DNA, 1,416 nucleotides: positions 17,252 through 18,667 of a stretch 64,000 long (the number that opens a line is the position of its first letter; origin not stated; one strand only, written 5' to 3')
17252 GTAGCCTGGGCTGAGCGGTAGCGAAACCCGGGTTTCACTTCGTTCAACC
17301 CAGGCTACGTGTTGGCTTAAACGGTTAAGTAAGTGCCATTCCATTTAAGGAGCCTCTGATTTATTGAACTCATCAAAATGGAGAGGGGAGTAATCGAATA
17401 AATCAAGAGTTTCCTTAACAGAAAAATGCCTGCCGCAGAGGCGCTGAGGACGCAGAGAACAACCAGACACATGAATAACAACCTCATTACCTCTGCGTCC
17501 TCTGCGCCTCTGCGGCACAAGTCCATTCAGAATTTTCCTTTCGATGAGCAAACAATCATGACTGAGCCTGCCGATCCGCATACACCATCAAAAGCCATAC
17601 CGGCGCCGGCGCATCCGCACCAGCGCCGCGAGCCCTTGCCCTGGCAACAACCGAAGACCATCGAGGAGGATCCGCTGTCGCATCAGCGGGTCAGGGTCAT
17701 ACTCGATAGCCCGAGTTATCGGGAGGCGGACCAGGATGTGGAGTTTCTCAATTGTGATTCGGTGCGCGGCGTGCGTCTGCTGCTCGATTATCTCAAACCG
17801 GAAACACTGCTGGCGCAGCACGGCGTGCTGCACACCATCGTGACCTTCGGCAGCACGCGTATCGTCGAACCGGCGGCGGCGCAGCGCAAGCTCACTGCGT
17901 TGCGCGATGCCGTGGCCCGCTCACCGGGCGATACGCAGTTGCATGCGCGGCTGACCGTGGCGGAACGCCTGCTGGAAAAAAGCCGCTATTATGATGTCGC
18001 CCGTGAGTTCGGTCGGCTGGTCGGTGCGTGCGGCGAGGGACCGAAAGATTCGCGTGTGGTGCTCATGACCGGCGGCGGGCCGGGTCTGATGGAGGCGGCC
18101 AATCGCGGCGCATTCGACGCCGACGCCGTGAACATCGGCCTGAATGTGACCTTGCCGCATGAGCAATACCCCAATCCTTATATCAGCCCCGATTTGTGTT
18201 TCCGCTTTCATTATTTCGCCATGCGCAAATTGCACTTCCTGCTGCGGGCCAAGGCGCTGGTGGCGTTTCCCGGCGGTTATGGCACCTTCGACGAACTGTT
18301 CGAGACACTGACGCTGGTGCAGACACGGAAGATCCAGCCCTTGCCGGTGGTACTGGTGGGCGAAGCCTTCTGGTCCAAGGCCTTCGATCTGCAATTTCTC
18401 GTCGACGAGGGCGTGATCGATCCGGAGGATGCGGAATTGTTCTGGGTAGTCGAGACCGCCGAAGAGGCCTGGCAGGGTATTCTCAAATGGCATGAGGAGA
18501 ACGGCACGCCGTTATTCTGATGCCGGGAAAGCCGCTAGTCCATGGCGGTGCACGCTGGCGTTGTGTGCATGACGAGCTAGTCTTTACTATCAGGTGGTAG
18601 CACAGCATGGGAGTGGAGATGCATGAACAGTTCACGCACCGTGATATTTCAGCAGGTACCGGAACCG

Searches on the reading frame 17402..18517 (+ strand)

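Call 32: search_protein_families(library=pfam, proteins=[window:17402-18517:+], max_evalue=0.001)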
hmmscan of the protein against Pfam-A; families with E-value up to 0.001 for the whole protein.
window:17402-18517:+ (372 aa): 2 families
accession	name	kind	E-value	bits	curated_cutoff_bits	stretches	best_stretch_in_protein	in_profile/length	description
PF03641.19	Lysine_decarbox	-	1.8e-28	99.7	27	1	230-358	1-129/131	Possible lysine decarboxylase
PF18306.6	LDcluster4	-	1.8e-08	34.5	26.3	1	217-302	31-113/151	SLOG cluster4 family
